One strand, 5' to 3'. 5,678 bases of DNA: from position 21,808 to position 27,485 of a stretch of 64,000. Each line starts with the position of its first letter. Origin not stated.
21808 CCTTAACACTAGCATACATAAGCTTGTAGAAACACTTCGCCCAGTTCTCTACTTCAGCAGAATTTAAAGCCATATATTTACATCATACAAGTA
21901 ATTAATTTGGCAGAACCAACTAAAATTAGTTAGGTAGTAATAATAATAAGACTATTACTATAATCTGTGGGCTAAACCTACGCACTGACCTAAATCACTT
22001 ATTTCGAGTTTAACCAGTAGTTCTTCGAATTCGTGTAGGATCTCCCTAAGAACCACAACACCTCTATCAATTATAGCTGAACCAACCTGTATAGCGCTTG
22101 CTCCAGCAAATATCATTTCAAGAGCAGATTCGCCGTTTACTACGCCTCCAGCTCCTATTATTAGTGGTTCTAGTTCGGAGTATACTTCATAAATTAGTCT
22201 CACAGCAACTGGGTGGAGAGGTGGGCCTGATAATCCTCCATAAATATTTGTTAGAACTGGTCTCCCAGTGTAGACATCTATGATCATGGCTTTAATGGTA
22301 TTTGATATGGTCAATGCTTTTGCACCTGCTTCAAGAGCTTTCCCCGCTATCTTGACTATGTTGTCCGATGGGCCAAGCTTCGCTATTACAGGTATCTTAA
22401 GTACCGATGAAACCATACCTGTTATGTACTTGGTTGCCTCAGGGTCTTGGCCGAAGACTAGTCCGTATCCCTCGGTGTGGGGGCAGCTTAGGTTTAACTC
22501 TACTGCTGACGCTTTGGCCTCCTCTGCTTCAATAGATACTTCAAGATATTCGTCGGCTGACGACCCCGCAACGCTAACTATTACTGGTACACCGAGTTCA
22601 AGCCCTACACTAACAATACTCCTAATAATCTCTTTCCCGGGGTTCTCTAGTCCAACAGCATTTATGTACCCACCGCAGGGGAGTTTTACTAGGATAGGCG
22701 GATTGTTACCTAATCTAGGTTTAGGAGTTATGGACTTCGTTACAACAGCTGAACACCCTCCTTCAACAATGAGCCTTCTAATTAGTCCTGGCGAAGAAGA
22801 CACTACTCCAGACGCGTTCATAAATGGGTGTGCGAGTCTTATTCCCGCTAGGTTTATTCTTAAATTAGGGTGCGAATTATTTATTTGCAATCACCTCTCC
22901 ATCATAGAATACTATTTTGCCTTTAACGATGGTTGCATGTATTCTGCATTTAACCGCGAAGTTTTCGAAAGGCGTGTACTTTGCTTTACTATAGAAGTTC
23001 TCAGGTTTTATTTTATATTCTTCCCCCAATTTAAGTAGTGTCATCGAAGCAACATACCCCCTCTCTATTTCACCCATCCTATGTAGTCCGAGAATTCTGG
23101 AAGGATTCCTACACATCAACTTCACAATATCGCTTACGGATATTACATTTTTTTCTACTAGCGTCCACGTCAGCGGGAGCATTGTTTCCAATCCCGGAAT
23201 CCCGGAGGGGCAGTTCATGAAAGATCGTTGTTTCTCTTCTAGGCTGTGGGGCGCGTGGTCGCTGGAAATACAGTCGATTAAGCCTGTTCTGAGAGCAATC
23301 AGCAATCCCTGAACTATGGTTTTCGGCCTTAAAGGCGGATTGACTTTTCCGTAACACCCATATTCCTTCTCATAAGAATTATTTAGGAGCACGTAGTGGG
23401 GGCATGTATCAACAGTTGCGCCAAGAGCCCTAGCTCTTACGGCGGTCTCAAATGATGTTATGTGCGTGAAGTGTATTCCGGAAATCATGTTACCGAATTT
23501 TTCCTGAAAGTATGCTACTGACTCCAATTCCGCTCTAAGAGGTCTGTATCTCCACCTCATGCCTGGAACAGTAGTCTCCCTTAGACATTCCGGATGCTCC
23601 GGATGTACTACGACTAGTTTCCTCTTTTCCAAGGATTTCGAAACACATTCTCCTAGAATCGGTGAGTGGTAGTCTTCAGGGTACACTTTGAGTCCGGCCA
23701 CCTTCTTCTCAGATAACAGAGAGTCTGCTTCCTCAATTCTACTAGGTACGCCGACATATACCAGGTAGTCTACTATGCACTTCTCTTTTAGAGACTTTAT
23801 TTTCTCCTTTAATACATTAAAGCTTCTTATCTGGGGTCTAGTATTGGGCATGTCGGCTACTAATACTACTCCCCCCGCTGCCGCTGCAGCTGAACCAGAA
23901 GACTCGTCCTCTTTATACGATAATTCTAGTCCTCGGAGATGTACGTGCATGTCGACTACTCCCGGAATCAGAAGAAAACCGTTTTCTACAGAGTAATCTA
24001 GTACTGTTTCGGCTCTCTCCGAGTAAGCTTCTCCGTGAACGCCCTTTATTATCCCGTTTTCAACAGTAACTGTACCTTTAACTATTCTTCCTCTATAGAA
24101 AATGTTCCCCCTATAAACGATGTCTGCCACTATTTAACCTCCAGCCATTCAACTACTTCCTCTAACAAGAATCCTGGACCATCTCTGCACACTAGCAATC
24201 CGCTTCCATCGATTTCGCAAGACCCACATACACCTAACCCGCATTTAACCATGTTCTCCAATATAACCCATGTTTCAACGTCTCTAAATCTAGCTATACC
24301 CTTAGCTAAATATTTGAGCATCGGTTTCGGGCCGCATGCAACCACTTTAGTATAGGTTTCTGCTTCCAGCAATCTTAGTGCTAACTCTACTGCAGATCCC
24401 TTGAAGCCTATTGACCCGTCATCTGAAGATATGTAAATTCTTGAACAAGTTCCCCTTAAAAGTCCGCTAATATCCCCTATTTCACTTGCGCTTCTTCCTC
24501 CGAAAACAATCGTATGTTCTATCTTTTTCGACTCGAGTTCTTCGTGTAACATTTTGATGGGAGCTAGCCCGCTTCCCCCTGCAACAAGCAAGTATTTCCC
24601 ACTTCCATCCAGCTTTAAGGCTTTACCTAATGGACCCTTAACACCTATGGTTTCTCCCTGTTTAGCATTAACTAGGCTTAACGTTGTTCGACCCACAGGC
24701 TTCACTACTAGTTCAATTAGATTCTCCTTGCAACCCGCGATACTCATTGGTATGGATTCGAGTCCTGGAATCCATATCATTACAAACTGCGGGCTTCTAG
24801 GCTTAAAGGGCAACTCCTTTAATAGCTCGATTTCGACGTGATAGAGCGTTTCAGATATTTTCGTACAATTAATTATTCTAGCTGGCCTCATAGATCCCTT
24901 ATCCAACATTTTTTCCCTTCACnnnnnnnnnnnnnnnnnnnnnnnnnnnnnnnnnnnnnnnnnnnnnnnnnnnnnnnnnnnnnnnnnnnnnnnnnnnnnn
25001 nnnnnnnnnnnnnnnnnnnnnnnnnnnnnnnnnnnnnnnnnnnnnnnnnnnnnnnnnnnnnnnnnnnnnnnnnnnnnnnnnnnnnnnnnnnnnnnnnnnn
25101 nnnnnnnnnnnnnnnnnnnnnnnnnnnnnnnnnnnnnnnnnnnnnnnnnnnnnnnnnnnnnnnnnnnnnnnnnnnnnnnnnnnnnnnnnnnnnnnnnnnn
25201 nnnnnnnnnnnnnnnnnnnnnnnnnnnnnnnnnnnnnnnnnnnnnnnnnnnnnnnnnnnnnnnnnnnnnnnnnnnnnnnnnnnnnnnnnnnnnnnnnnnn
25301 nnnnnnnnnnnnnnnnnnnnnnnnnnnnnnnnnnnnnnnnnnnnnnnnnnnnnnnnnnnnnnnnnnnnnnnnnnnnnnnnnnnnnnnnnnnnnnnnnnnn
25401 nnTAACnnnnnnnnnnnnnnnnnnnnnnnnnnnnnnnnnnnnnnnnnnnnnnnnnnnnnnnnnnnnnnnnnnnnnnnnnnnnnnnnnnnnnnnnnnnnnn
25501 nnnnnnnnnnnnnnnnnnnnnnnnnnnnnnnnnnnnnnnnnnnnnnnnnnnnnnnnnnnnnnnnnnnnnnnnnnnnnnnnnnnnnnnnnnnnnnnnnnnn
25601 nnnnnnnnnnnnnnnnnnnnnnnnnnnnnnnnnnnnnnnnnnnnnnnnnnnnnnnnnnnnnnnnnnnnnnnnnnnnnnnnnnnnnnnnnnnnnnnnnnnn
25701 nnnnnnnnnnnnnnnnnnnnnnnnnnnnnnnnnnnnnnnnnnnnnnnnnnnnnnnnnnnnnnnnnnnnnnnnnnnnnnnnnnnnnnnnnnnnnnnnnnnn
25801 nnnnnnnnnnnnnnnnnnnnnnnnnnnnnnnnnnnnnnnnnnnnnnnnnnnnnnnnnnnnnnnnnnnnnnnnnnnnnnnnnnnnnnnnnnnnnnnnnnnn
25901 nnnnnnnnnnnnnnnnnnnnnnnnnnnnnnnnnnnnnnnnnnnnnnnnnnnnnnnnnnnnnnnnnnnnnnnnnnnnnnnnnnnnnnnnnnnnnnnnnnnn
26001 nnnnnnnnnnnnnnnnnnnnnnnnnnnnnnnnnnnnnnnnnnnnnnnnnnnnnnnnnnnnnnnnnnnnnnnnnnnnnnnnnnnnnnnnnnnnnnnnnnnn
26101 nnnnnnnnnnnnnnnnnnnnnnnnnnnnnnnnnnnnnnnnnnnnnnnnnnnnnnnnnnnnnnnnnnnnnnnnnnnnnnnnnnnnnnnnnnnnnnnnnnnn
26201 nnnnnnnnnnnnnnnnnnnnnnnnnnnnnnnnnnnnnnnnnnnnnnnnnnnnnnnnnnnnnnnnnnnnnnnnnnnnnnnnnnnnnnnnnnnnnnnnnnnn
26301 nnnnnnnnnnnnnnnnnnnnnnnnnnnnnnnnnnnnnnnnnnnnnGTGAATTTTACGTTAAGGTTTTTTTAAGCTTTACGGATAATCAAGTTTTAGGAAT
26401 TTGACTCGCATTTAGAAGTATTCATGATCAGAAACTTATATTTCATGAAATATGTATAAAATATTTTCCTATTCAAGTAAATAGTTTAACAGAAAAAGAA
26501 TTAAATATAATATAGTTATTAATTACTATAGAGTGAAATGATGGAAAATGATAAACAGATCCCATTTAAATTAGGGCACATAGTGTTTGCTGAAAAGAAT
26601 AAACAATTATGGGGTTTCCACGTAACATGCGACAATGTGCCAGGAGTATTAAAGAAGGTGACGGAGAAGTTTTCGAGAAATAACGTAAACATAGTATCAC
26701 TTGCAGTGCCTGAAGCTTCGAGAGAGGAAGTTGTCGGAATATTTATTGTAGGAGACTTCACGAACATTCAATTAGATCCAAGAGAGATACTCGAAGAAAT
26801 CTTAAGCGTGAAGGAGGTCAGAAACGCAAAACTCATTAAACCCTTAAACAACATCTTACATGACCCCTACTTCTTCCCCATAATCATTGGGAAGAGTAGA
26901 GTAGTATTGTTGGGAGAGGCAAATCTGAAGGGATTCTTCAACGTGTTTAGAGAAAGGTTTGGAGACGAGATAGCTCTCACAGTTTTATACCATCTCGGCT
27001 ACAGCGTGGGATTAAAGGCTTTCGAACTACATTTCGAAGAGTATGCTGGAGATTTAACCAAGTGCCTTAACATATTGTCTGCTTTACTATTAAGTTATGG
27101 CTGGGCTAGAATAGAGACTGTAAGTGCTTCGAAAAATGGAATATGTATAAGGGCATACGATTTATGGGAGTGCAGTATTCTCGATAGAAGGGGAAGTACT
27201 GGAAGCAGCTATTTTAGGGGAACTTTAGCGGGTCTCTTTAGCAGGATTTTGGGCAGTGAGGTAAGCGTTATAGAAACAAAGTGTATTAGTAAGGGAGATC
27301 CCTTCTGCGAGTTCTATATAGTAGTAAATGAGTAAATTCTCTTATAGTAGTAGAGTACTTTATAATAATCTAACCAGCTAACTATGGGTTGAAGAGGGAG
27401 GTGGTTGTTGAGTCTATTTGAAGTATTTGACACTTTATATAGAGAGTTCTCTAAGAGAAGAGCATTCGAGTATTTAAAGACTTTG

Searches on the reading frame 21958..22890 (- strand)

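Call 35: search_protein_families(library=ncbifam, proteins=[window:21958-22890:-], max_evalue=0.00001)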
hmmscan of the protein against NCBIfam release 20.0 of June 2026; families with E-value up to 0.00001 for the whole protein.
window:21958-22890:- (310 aa): 16 families
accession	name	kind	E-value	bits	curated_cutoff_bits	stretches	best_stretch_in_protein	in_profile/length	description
NF041011.1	dihydoor_dh_Arch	equivalog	8.2e-99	330.3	330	1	12-309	1-289/289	dihydroorotate dehydrogenase PyrD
NF005574.0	PRK07259.1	equivalog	1.8e-91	306.2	269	1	8-308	3-303/304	dihydroorotate dehydrogenase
TIGR01037.2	pyrD_sub1_fam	subfamily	1.4e-83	280.5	270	1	10-308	1-300/300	dihydroorotate dehydrogenase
NF002702.0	PRK02506.1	equivalog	4e-37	128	301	1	10-305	4-307/313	dihydroorotate oxidase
NF006183.0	PRK08318.1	equivalog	7.9e-35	120.4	335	1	9-307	3-319/422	NAD-dependent dihydropyrimidine dehydrogenase subunit PreA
NF003645.0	PRK05286.1-2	equivalog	1.5e-26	93.1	366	1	5-308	41-355/359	quinone-dependent dihydroorotate dehydrogenase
NF005741.0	PRK07565.1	subfamily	6.7e-25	87.9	303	1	88-305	90-304/335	dihydroorotate dehydrogenase-like protein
NF003651.0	PRK05286.2-4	equivalog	5.8e-24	84.4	448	1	4-308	56-376/377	quinone-dependent dihydroorotate dehydrogenase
NF003652.0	PRK05286.2-5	equivalog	1.5e-23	83.5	267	1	4-292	45-344/353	quinone-dependent dihydroorotate dehydrogenase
TIGR01036.1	pyrD_sub2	equivalog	2.9e-20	72.3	200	1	10-309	46-356/356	dihydroorotate dehydrogenase (quinone)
NF003648.0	PRK05286.2-1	equivalog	9.5e-19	67.5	433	1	3-307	44-355/360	quinone-dependent dihydroorotate dehydrogenase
NF003649.0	PRK05286.2-2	equivalog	1.2e-18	67.3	505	1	6-306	46-348/351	quinone-dependent dihydroorotate dehydrogenase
NF003650.0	PRK05286.2-3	equivalog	4.6e-17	62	477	1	7-306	70-387/393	quinone-dependent dihydroorotate dehydrogenase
NF003646.0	PRK05286.1-4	equivalog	1.1e-16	60.5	457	1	8-287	43-335/341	quinone-dependent dihydroorotate dehydrogenase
NF003647.0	PRK05286.1-5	equivalog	7.6e-15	54.6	619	1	7-306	46-352/354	quinone-dependent dihydroorotate dehydrogenase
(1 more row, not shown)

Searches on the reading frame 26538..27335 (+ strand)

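Call 44: search_protein_families(library=pfam, proteins=[window:26538-27335:+], max_evalue=0.00001)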
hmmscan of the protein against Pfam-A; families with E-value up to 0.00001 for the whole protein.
window:26538-27335:+ (265 aa): 3 families
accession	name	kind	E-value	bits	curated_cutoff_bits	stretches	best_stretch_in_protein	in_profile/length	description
PF02830.23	V4R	-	3.3e-09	37.1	31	1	227-261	26-60/62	V4R domain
PF22629.2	ACT_AHAS_ss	-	1.4e-07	32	27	1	28-71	2-45/67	AHAS small subunit-like ACT domain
PF01842.31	ACT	-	1e-06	28.9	27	1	29-90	5-63/66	ACT domain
